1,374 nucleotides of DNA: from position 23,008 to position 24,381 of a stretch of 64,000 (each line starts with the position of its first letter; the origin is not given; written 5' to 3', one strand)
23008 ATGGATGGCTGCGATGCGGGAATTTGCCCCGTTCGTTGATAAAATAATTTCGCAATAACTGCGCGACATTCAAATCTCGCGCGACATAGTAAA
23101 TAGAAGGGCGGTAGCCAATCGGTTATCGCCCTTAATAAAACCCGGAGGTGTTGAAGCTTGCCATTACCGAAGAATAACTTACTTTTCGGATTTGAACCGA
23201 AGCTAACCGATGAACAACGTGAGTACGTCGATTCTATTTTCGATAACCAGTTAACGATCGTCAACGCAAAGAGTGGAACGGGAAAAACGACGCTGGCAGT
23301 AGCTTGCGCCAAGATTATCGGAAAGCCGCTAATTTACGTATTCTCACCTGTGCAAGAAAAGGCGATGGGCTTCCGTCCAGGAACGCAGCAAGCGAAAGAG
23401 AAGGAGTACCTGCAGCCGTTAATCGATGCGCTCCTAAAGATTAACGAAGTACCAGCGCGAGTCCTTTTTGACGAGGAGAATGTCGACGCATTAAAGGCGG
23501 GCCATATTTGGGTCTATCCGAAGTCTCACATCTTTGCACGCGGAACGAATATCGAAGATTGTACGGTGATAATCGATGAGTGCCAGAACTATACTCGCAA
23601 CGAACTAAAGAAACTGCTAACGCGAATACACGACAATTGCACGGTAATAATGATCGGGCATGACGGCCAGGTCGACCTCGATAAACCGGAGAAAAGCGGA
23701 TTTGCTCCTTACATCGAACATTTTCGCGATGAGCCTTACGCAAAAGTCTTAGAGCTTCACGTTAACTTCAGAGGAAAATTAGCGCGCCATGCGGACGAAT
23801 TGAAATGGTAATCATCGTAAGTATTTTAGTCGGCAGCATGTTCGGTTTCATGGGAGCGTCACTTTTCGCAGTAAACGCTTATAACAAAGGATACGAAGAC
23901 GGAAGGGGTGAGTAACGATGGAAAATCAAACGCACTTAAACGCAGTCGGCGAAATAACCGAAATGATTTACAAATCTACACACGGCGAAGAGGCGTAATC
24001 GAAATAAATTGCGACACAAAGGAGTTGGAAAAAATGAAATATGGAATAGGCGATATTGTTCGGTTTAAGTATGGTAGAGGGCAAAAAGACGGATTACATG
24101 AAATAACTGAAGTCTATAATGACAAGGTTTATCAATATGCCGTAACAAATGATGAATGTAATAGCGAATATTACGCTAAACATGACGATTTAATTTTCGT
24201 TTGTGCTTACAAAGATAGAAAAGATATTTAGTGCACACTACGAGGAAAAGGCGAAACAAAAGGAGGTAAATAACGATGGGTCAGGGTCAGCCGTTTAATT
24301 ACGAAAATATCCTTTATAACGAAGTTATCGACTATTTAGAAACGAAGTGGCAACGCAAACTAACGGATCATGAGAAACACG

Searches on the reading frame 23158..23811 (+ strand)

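Call 70: search_protein_families(library=phrogs, proteins=[window:23158-23811:+], max_evalue=0.001)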
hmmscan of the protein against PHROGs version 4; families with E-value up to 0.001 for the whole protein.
window:23158-23811:+ (217 aa): 9 families
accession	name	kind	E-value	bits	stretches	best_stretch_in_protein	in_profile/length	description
phrog_170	-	other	2.9e-53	182.4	1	15-211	75-272/323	PhoH-like phosphate starvation-inducible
phrog_2765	-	other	3e-32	113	1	13-215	233-442/443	PhoH-like phosphate starvation-inducible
phrog_325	-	DNA, RNA and nucleotide metabolism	6.8e-08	32.2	0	15-52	470-512/986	Dda-like helicase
phrog_4412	-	DNA, RNA and nucleotide metabolism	3.7e-07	29.9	1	15-55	330-370/743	exonuclease V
phrog_168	-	DNA, RNA and nucleotide metabolism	3.6e-06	27.9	1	31-184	44-153/314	clamp loader of DNA polymerase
phrog_32482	-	other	5.8e-06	26.2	1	66-175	437-537/589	PhoH-like phosphate starvation-inducible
phrog_2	-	head and packaging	2.3e-05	24.3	1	10-167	261-400/807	terminase large subunit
phrog_1967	-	DNA, RNA and nucleotide metabolism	6e-05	22.8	1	15-49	152-185/776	DNA helicase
phrog_124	-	DNA, RNA and nucleotide metabolism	0.00096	19.6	0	147-186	147-188/382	Sak4-like ssDNA annealing protein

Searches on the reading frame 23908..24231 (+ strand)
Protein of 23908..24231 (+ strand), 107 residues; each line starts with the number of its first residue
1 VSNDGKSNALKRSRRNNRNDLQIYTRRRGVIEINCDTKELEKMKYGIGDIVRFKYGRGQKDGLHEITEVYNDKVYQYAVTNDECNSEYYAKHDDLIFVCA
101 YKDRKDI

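Call 70: search_protein_families(library=phrogs, proteins=[window:23908-24231:+], max_evalue=0.001)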
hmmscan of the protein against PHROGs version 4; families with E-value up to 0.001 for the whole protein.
window:23908-24231:+ (107 aa): 1 family
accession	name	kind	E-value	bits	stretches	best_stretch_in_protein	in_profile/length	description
phrog_1104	-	head and packaging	0.00017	22.3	1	36-83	96-146/160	virion structural protein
